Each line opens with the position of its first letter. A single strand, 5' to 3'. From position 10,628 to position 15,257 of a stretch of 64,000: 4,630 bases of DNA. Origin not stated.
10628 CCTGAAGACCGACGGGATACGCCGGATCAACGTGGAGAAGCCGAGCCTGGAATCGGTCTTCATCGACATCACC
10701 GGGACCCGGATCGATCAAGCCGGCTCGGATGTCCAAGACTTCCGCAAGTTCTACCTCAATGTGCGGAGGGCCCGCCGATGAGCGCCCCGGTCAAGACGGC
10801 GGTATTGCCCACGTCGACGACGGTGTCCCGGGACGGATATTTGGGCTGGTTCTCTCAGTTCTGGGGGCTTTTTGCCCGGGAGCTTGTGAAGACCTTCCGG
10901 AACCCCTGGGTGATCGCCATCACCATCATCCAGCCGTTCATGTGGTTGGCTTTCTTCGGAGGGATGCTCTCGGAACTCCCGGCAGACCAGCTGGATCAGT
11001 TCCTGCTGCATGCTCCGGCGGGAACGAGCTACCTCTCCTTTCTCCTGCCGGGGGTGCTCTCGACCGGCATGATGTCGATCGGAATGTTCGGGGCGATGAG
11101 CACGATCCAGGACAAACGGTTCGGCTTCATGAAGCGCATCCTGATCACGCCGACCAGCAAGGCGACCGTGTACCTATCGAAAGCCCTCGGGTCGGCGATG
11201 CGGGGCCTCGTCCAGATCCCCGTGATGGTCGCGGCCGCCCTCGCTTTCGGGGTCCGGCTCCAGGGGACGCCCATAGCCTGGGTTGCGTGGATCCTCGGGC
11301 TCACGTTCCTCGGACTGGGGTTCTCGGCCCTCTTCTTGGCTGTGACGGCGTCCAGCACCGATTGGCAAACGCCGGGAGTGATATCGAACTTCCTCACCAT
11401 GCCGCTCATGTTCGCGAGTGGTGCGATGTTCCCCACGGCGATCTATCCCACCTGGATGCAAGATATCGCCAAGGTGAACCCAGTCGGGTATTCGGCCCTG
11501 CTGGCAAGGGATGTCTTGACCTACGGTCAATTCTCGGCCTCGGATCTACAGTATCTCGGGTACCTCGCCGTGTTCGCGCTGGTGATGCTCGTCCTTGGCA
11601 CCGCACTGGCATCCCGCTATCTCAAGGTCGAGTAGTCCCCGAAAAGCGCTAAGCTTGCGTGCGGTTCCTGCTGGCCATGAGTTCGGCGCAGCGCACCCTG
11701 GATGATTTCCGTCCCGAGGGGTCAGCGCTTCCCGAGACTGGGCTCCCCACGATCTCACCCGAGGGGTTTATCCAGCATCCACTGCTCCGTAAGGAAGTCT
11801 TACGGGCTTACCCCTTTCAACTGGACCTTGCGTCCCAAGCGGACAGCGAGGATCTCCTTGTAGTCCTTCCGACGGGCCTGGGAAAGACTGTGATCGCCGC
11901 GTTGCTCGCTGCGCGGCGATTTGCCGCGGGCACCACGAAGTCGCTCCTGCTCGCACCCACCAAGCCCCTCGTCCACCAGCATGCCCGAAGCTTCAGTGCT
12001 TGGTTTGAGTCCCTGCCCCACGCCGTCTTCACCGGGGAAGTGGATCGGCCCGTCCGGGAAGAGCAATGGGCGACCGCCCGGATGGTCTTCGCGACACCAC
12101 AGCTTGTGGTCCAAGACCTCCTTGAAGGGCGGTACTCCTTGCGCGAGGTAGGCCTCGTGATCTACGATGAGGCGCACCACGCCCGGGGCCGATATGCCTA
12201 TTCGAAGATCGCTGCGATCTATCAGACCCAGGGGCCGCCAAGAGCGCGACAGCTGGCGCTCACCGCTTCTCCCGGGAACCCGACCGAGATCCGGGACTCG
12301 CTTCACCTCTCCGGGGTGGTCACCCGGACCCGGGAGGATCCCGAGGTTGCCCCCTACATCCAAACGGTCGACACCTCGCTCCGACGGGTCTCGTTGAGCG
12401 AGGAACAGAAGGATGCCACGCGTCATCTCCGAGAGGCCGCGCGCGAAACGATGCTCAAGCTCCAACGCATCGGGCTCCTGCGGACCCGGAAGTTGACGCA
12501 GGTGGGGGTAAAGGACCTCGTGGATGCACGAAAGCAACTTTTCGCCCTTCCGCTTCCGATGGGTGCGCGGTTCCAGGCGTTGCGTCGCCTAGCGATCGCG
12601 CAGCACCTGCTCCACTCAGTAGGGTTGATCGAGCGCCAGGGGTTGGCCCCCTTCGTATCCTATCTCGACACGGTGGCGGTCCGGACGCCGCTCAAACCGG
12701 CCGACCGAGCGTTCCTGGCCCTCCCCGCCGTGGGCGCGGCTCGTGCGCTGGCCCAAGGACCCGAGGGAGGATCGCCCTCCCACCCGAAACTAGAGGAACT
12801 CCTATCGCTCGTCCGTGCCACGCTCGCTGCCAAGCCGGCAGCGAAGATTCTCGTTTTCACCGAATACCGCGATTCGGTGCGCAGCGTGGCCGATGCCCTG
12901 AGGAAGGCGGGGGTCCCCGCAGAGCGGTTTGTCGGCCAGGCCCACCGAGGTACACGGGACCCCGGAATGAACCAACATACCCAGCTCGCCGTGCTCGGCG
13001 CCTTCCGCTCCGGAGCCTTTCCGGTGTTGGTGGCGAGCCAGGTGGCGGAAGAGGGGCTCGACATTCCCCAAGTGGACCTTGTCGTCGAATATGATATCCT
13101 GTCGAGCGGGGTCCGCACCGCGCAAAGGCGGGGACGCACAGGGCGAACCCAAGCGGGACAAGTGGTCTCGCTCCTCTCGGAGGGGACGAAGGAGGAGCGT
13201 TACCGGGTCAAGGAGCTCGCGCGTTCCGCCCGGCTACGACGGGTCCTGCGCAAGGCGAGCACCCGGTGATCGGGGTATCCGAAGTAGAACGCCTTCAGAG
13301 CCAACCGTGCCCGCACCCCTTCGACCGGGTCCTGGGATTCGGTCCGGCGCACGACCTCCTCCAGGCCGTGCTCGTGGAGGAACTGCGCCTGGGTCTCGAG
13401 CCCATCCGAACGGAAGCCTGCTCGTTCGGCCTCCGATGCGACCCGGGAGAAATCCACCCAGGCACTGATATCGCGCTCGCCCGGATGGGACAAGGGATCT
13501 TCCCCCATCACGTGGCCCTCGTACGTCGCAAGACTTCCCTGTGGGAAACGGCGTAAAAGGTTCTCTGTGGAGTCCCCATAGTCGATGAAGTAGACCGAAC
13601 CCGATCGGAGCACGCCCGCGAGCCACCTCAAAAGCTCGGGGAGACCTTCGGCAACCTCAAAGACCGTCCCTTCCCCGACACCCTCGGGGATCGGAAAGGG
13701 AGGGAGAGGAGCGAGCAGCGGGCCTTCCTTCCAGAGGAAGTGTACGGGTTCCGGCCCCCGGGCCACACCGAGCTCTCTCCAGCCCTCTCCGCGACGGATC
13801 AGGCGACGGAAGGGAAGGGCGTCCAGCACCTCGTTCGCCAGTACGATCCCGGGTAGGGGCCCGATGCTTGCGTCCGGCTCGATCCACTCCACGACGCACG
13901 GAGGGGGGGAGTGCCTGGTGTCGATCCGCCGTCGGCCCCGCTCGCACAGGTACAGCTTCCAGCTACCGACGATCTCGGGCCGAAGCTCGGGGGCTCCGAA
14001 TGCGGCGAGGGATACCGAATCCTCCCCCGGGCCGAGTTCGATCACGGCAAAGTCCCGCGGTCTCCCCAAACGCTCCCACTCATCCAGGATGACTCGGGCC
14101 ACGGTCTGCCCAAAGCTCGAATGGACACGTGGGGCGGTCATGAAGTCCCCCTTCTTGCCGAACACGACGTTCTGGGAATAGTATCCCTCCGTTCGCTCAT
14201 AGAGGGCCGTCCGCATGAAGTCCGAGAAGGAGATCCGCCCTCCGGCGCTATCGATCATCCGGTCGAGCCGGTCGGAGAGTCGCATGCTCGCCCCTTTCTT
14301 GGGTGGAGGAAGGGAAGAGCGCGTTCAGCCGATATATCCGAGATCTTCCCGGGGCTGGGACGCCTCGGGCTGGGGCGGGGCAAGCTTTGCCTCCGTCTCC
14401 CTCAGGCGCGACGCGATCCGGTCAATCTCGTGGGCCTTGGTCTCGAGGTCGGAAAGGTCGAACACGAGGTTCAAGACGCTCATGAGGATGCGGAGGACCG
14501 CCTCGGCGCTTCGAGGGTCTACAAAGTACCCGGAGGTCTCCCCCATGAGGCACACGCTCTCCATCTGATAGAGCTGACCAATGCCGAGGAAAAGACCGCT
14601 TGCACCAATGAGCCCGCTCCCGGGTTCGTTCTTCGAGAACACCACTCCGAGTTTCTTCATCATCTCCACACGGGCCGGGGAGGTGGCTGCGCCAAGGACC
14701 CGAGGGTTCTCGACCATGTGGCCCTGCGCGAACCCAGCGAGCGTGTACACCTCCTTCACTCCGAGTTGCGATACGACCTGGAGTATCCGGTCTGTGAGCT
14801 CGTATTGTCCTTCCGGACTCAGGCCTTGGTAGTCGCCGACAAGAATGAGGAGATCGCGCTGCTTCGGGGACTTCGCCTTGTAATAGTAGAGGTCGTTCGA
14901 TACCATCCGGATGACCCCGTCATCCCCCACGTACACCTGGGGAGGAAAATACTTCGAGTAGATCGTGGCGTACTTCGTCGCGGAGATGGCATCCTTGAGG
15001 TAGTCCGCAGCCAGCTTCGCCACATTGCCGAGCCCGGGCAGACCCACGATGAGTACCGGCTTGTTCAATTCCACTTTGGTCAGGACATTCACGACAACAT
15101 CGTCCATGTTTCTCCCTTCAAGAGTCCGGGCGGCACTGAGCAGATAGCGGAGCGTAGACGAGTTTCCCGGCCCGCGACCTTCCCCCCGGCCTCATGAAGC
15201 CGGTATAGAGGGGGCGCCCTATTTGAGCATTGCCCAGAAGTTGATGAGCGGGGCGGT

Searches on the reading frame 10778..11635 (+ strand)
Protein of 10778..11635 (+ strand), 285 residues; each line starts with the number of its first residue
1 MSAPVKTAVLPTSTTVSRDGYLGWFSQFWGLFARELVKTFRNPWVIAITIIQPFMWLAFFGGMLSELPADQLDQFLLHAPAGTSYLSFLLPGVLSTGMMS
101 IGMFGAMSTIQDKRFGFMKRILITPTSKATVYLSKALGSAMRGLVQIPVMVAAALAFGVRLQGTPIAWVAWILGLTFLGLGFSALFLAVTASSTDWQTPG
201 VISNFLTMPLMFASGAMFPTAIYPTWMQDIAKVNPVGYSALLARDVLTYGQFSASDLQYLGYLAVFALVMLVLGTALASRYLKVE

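Call 47: search_protein_families(library=pfam, proteins=[window:10778-11635:+], max_evalue=0.001)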
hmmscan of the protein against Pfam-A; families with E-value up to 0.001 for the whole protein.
window:10778-11635:+ (285 aa): 4 families
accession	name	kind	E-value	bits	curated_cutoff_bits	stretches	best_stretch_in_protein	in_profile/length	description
PF01061.29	ABC2_membrane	-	1.2e-26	94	26.9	1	27-240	2-203/211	ABC-2 type transporter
PF12698.13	ABC2_membrane_3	-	1.9e-20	73.7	31.6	1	83-274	158-345/347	ABC-2 family transporter protein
PF12679.13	ABC2_membrane_2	-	1.1e-06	28.6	27.2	1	30-282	2-279/283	ABC-2 family transporter protein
PF12730.13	ABC2_membrane_4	-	4.6e-05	23.9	27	1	32-208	2-173/179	ABC-2 family transporter protein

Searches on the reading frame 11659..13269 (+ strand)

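Call 72: search_protein_families(library=pfam, proteins=[window:11659-13269:+], max_evalue=0.00001)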
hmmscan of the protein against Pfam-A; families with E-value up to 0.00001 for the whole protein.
window:11659-13269:+ (536 aa): 3 families
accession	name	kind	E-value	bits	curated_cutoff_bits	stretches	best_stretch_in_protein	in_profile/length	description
PF00270.35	DEAD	-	2.9e-22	79.6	26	1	57-207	7-163/167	DEAD/DEAH box helicase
PF00271.37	Helicase_C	-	6e-19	68.8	23.5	1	380-497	5-109/110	Helicase conserved C-terminal domain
PF04851.21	ResIII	-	1.2e-17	64.8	22.5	1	61-205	21-162/164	Type III restriction enzyme, res subunit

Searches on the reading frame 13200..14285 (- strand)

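Call 47: search_protein_families(library=pfam, proteins=[window:13200-14285:-], max_evalue=0.001)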
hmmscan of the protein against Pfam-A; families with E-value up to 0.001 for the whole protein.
window:13200-14285:- (361 aa): 1 family
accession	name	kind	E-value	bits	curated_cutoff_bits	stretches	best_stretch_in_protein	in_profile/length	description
PF02636.23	Methyltransf_28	-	4e-34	118.6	23.3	1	61-295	1-247/249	Putative S-adenosyl-L-methionine-dependent methyltransferase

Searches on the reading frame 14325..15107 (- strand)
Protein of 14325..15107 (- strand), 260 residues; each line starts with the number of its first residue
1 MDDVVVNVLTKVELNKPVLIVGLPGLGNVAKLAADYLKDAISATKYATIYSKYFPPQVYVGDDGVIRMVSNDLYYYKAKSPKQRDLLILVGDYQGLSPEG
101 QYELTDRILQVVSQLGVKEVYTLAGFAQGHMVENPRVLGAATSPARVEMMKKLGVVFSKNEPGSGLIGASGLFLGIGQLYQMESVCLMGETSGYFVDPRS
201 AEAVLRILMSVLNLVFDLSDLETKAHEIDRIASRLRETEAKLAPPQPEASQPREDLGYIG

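Call 46: search_protein_families(library=pfam, proteins=[window:14325-15107:-], max_evalue=0.001)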
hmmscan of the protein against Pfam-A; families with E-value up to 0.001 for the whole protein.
window:14325-15107:- (260 aa): 1 family
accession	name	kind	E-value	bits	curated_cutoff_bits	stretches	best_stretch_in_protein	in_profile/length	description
PF09754.15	PAC2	-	3.8e-52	177.6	25.8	1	19-235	1-214/215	PAC2 family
